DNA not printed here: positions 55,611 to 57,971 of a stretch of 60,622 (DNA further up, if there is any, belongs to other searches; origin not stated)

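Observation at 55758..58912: ClpX-like AAA+ ATPase translationally coupled to a PepF/M3-like metallopeptidase: a candidate two-component ATP-dependent metalloprotease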

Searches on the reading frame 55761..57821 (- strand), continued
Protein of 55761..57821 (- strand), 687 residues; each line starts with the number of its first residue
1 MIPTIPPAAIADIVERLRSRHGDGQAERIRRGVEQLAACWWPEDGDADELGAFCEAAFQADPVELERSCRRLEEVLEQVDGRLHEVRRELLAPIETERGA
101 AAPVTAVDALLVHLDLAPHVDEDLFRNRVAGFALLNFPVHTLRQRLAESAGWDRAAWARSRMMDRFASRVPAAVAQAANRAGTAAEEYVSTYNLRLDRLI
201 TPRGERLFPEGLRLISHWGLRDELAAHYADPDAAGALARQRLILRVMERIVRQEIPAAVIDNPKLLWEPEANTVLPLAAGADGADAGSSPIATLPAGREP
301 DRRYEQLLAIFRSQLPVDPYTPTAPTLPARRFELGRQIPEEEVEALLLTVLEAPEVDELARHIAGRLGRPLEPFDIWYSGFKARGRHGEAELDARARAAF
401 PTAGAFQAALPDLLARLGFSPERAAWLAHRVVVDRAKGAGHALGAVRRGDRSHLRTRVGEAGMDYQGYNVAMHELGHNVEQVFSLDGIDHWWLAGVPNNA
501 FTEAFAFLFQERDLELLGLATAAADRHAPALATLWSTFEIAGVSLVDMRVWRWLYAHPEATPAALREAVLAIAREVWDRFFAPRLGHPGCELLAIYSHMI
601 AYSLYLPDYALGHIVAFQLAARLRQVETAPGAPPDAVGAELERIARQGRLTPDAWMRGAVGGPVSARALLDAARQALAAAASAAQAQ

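Call 35: find_related_loci(query=A4, collection=genome_contigs, flank=6000)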
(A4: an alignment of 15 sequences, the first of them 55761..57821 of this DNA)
Query A4 (687 aa) in genome_contigs; peptide patterns used: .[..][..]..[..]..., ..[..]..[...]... (x = any residue, [..] = any of these).
600 stretches matched a pattern (row limit reached: there are more); 597 encode a relative of the query (tblastn E <= 1e-3); the best 80 are kept; 80 distinct loci.
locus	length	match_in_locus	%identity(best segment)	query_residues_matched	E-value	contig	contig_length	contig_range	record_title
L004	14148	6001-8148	61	4-687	0e+0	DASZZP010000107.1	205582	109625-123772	MAG TPA_asm: Thermoanaerobaculia bacterium isolate SMAG_U6239 k141_114747, whole genome shotgun sequence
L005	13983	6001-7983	64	5-681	0e+0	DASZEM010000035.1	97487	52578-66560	MAG TPA_asm: Thermoanaerobaculia bacterium isolate SMAG_U6494 k141_242323, whole genome shotgun sequence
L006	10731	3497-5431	63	3-665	0e+0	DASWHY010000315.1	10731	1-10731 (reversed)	MAG TPA_asm: Thermoanaerobaculia bacterium isolate SMAG_U2854 k141_1241841, whole genome shotgun sequence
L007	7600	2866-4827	64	5-679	0e+0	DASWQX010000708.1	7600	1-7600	MAG TPA_asm: Thermoanaerobaculia bacterium isolate SMAG_U3506 k141_871606, whole genome shotgun sequence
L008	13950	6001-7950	63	15-682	0e+0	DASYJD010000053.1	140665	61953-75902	MAG TPA_asm: Thermoanaerobaculia bacterium isolate SMAG_U4286 k141_1124096, whole genome shotgun sequence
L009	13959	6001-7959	63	14-677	0e+0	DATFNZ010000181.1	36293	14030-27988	MAG TPA_asm: Thermoanaerobaculia bacterium isolate SMAG_U9264 k141_852436, whole genome shotgun sequence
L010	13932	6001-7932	61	1-665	0e+0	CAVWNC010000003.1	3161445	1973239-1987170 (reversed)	MAG: uncultured Acidobacteriota bacterium isolate MFD09368.bin.2.205 genome assembly, contig: contig_5776, whole genome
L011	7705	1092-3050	63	7-681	0e+0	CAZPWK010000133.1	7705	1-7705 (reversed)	MAG TPA_asm: uncultured Acidobacteriota bacterium isolate binchicken_co342_102 genome assembly, contig: NODE_2725_length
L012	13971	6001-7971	59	1-665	0e+0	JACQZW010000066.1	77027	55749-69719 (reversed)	MAG: Acidobacteria bacterium isolate NC_groundwater_1577_Pr3_B-0.1um_71_22 SR-2_scaffold_141_2764991, whole genome shotg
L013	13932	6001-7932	59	3-661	0e+0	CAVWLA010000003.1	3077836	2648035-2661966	MAG: uncultured Acidobacteriota bacterium isolate MFD09368.bin.1.23 genome assembly, contig: contig_7173, whole genome s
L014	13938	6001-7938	56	4-667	0e+0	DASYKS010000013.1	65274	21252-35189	MAG TPA_asm: Thermoanaerobaculia bacterium isolate SMAG_U4328 k141_487699, whole genome shotgun sequence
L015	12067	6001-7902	56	4-666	0e+0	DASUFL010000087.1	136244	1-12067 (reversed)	MAG TPA_asm: Candidatus Eisenbacteria bacterium isolate SMAG_U1378 k141_493859, whole genome shotgun sequence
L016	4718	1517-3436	55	5-666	0e+0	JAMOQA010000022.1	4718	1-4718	MAG: Acidobacteria bacterium isolate 4559-240_metabat2_scaf2bin.017 4559-240_scaffold_10830_c1, whole genome shotgun seq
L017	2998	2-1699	60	94-681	0e+0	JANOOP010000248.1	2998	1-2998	MAG: Candidatus Eisenbacteria bacterium isolate VAR_43_metabat_14 VAR_43_k141_1277133, whole genome shotgun sequence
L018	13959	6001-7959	53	12-681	0e+0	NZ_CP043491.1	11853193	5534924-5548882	Cystobacter fuscus strain Cbf 10 chromosome, complete genome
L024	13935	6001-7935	52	8-679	0e+0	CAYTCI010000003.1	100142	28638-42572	MAG TPA_asm: uncultured Cytophagia bacterium isolate SRP220891_co4_34 genome assembly, contig: NODE_235_length_100142_co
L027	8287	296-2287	46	4-677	0e+0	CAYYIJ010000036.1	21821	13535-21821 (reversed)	MAG TPA_asm: uncultured Chlorobiaceae bacterium isolate SRP257756_co1_228 genome assembly, contig: NODE_1871_length_2182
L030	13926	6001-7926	49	13-678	0e+0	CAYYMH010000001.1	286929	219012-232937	MAG TPA_asm: uncultured Cytophagia bacterium isolate SRP141376_co3_458 genome assembly, contig: NODE_24_length_286929_co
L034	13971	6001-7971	49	2-679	0e+0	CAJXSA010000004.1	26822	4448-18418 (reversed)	MAG TPA_asm: uncultured Ignavibacteria bacterium isolate SRR6201696_bin.15_MetaBAT_v2.12.1_MAG genome assembly, contig:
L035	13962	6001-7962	52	17-681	0e+0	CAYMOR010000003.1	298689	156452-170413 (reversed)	MAG TPA_asm: uncultured Haliangium sp. isolate binchicken_co237_99 genome assembly, contig: NODE_24_length_298689_cov_19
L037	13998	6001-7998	49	2-678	0e+0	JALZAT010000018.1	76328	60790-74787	MAG: Acidobacteriota bacterium isolate KAP bin98 SD1490_NODE_33_length_76328_cov_2.076403, whole genome shotgun sequence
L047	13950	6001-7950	50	13-677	0e+0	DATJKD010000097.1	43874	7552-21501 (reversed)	MAG TPA_asm: Steroidobacteraceae bacterium isolate SMAG_U15584 k141_2605531, whole genome shotgun sequence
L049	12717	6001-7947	47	5-677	0e+0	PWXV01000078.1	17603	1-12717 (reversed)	MAG: Ignavibacteriales bacterium isolate T3Sed10_11 T3-Sed10-C6121, whole genome shotgun sequence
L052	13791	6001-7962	47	9-677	0e+0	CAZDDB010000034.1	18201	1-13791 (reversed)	MAG TPA_asm: uncultured Acidobacteriota bacterium isolate SRP119689_co1_321 genome assembly, contig: NODE_4183_length_18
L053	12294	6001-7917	46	15-680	0e+0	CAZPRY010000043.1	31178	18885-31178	MAG TPA_asm: uncultured bacterium isolate SRP178699_co1_642 genome assembly, contig: NODE_1534_length_31178_cov_8.828519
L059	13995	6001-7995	46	8-685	0e+0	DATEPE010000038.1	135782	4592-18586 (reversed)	MAG TPA_asm: Pyrinomonadaceae bacterium isolate SMAG_U9013 k141_1204486, whole genome shotgun sequence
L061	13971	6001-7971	46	8-679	0e+0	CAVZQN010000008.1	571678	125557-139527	MAG: uncultured bacterium isolate MFD05747.bin.3.202 genome assembly, contig: contig_5869, whole genome shotgun sequence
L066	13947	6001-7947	45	15-677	0e+0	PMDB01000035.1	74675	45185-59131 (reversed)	MAG: Ignavibacteriae bacterium isolate fen_1287 73.20120700_E2X.73_contig_23741, whole genome shotgun sequence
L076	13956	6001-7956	48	4-678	0e+0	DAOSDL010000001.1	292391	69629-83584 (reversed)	MAG TPA_asm: Bacteroidota bacterium isolate AMR_MDS_1832 NODE_20_length_292391_cov_10.785576, whole genome shotgun seque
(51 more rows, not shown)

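Call 41: predict_structure(alignment_id=A1)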
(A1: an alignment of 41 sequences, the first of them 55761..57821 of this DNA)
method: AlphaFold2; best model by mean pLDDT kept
length: 687 residues; sequences in the alignment: 41
mean_pLDDT: 85.3   pTM: 0.87
mean pLDDT of the five models: 85.3, 79.8, 78.6, 78.1, 75.3
residues with pLDDT >= 90: 305; 70-90: 304; 50-70: 66; < 50: 12
segments of 3 or more residues with pLDDT < 50: 282-292
pLDDT, mean of each block of 10 residues (from residue 1): 80 97 94 92 93 97 93 90 87 76 84 88 94 92 83 83 87 91 80 85 89 66 72 87 87 85 88 79 43 62 88 91 85 84 94 96 92 87 70 92 93 96 96 77 77 82 86 91 83 71 90 85 70 92 91 94 94 97 94 74 69 91 92 93 79 64 88 91 81
secondary structure, 60 per line:
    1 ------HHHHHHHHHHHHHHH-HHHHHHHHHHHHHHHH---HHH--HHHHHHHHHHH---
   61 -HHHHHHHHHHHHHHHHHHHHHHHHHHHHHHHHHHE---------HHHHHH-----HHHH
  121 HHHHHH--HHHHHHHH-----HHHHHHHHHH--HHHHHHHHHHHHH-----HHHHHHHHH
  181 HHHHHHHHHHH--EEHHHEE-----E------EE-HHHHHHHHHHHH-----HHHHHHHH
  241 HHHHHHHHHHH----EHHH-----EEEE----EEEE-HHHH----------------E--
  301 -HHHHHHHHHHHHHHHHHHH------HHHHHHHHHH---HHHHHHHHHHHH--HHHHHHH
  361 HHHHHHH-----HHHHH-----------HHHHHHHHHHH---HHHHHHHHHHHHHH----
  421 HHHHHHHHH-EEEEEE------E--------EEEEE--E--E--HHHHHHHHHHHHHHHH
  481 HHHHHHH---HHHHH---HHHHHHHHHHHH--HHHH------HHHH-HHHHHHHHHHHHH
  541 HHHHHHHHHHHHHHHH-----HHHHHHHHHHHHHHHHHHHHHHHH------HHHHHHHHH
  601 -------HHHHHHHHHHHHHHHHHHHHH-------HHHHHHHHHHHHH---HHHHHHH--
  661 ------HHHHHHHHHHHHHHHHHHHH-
elements in order: H7-21 H23-38 H47-57 H62-95 H106-111 H117-126 H129-136 H142-151 H154-166 H172-191 H216-227 H233-251 E265-268 E273-276 H278-281 H302-320 H327-336 H340-351 H354-367 H373-377 H389-399 H403-416 H421-429 E431-436 E452-456 H465-487 H491-495 H499-510 H513-516 H523-526 H528-556 H562-585 H592-600 H608-628 H636-648 H652-658 H667-686

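Call 44: fold_search(model_id=the predicted structure, library=pdb)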
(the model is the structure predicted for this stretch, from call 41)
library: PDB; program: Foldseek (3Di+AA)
matches with E <= 10: 291; with E <= 0.001: 136
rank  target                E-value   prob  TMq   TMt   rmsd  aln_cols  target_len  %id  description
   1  4c2r_A                5.5e-07  1.00  0.53  0.61   7.4       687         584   12  Crystal structure of human testis angiotensin-I converting enzyme mutant R522Q (released 2013-12-11)
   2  3l3n_A                6.5e-07  1.00  0.51  0.60   8.1       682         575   13  Testis ACE co-crystal structure with novel inhibitor lisW (released 2010-04-28)
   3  2ydm_A                7.4e-07  1.00  0.53  0.62   7.3       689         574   13  Structural characterization of angiotensin-I converting enzyme in complex with a selenium analogue of captopril (released 2011-09-14)
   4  6tt1_B                1.1e-06  1.00  0.53  0.60   7.2       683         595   13  Crystal structure of 'Res_S2 mutant human Angiotensin-1 converting enzyme N-domain in complex with 33RE. (released 2020-04-01)
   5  4bzs_A                1.2e-06  1.00  0.51  0.57   8.0       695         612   13  Human angiotenisn converting enzyme N-domain in complex with K-26 (released 2014-02-26)
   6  9qap_A                1.3e-06  1.00  0.52  0.61   7.6       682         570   13  Human angiotensin-1 converting enzyme C-domain in complex with quinaprilat (released 2025-09-03)
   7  9clx_A                1.4e-06  1.00  0.54  0.33   7.2       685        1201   14  Angiotensin I converting enzyme full-length dimer (released 2025-06-18)
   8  6zpu_A                1.4e-06  1.00  0.46  0.53   9.3       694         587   13  Crystal structure of Angiotensin-1 converting enzyme C-domain with inserted symmetry molecule C-terminus. (released 2020-10-28)
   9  4apj_A                1.6e-06  1.00  0.50  0.58   8.0       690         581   14  Human angiotensin-converting enzyme in complex with BPPb (released 2012-10-17)
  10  8dm7_D                1.6e-06  1.00  0.42  0.48  15.8       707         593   12  Cryo-EM structure of SARS-CoV-2 Omicron BA.2 spike protein in complex with mouse ACE2 (released 2023-02-08)
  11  7q28_A                1.9e-06  1.00  0.48  0.55   9.1       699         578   13  Crystal structure of Angiotensin-1 converting enzyme C-domain in complex with dual ACE/NEP inhibitor AD012 (released 2022-02-16)
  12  9qau_A                2.0e-06  1.00  0.55  0.62   6.7       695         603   13  Human angiotensin-1 converting enzyme N-domain in complex with perindoprilat (released 2025-09-03)
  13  9clx_B                2.0e-06  1.00  0.51  0.32   8.0       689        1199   14  Angiotensin I converting enzyme full-length dimer (released 2025-06-18)
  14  5amc_A                2.0e-06  1.00  0.50  0.55   8.3       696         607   13  Crystal structure of the Angiotensin-1 converting enzyme N-domain in complex with amyloid-beta fluorogenic fragment 4- (released 2016-01-13)
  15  3hoa_A                2.1e-06  1.00  0.41  0.53  13.8       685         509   14  Crystal structure of the Thermus thermophilus M32 carboxypeptidase (released 2009-06-30)
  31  3ahm_B                3.5e-06  1.00  0.49  0.58   8.1       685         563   13  Pz peptidase a (released 2010-08-25)
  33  3ahm_A                3.7e-06  1.00  0.48  0.56   8.3       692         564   13  Pz peptidase a (released 2010-08-25)
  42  5giv_B                4.4e-06  1.00  0.40  0.53  14.5       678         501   15  Crystal structure of M32 carboxypeptidase from Deinococcus radiodurans R1 (released 2017-07-12)
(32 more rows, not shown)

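Call 50: search_protein_families(library=pfam, proteins=[L015:5415-5936:+, L024:4623-5759:+, L034:5062-5892:+, L052:4758-5855:+, L053:4671-5858:+, L059:5209-5835:+, L061:4897-5862:+, L066:5456-5815:+, L076:5062-5853:+, L049:3654-5750:+], max_evalue=0.0001)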
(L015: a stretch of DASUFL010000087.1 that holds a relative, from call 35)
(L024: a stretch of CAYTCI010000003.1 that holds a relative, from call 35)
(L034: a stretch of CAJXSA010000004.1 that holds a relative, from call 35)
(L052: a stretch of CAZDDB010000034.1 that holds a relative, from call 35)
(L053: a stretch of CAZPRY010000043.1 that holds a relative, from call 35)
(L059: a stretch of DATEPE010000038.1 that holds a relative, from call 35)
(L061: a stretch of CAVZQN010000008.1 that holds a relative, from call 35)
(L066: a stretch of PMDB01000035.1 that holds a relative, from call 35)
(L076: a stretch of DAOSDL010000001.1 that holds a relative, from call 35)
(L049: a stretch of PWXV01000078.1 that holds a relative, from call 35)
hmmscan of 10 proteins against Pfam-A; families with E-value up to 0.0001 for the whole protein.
L015:5415-5936:+ (174 aa): 4 families
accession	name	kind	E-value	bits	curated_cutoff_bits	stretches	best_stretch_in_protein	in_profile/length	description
PF14534.12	DUF4440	-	4.9e-15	56.3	25.2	1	46-150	3-107/107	Domain of unknown function (DUF4440)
PF12680.13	SnoaL_2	-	1.5e-11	45.2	27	1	49-143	2-94/102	SnoaL-like domain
PF13577.12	SnoaL_4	-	2.7e-07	31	24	1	49-152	14-124/126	SnoaL-like domain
PF13474.12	SnoaL_3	-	1.8e-05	25.5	22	1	44-123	1-78/121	SnoaL-like domain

L024:4623-5759:+ (379 aa): 0 families

L034:5062-5892:+ (277 aa): 1 family
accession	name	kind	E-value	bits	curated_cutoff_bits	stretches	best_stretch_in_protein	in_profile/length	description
PF01048.26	PNP_UDP_1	-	1.4e-31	110.1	25.1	1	48-258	5-229/233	Phosphorylase superfamily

L052:4758-5855:+ (366 aa): 5 families
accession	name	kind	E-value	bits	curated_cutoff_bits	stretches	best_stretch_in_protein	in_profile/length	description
PF25601.1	AAA_lid_14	-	1.5e-18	66.8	27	1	211-282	1-72/87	AAA+ ATPase lid domain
PF00158.32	Sigma54_activat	-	3.9e-17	62.9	20.2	1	54-115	1-62/168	Sigma-54 interaction domain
PF14532.12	Sigma54_activ_2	-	2.6e-12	47.6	25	1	55-210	1-138/138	Sigma-54 interaction domain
PF02954.25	HTH_8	-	1.9e-11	43.9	22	1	325-364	2-41/42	Bacterial regulatory protein, Fis family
PF13556.12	HTH_30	-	2.9e-05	24.2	27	1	339-365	10-36/59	PucR C-terminal helix-turn-helix domain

L053:4671-5858:+ (396 aa): 0 families

L059:5209-5835:+ (209 aa): 0 families

L061:4897-5862:+ (322 aa): 4 families
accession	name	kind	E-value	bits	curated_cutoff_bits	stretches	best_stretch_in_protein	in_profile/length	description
PF25601.1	AAA_lid_14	-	2.6e-20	72.4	27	1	169-243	1-75/87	AAA+ ATPase lid domain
PF00158.32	Sigma54_activat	-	2.2e-17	63.7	20.2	1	12-163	1-167/168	Sigma-54 interaction domain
PF14532.12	Sigma54_activ_2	-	4e-14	53.5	25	1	13-168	1-138/138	Sigma-54 interaction domain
PF02954.25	HTH_8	-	2e-10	40.7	22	1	281-319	2-40/42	Bacterial regulatory protein, Fis family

L066:5456-5815:+ (120 aa): 1 family
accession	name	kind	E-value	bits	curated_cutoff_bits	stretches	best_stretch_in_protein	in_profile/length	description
PF02627.25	CMD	-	6.7e-15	55.3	23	1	28-104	5-81/84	Carboxymuconolactone decarboxylase family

L076:5062-5853:+ (264 aa): 1 family
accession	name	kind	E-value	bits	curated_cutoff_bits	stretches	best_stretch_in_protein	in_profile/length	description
PF01048.26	PNP_UDP_1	-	1.4e-28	100.3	25.1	1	54-236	31-223/233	Phosphorylase superfamily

L049:3654-5750:+ (699 aa): 1 family
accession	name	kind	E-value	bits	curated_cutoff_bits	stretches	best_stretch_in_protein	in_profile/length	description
PF01432.26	Peptidase_M3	-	1.4e-131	440.5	27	1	248-697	1-456/457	Peptidase family M3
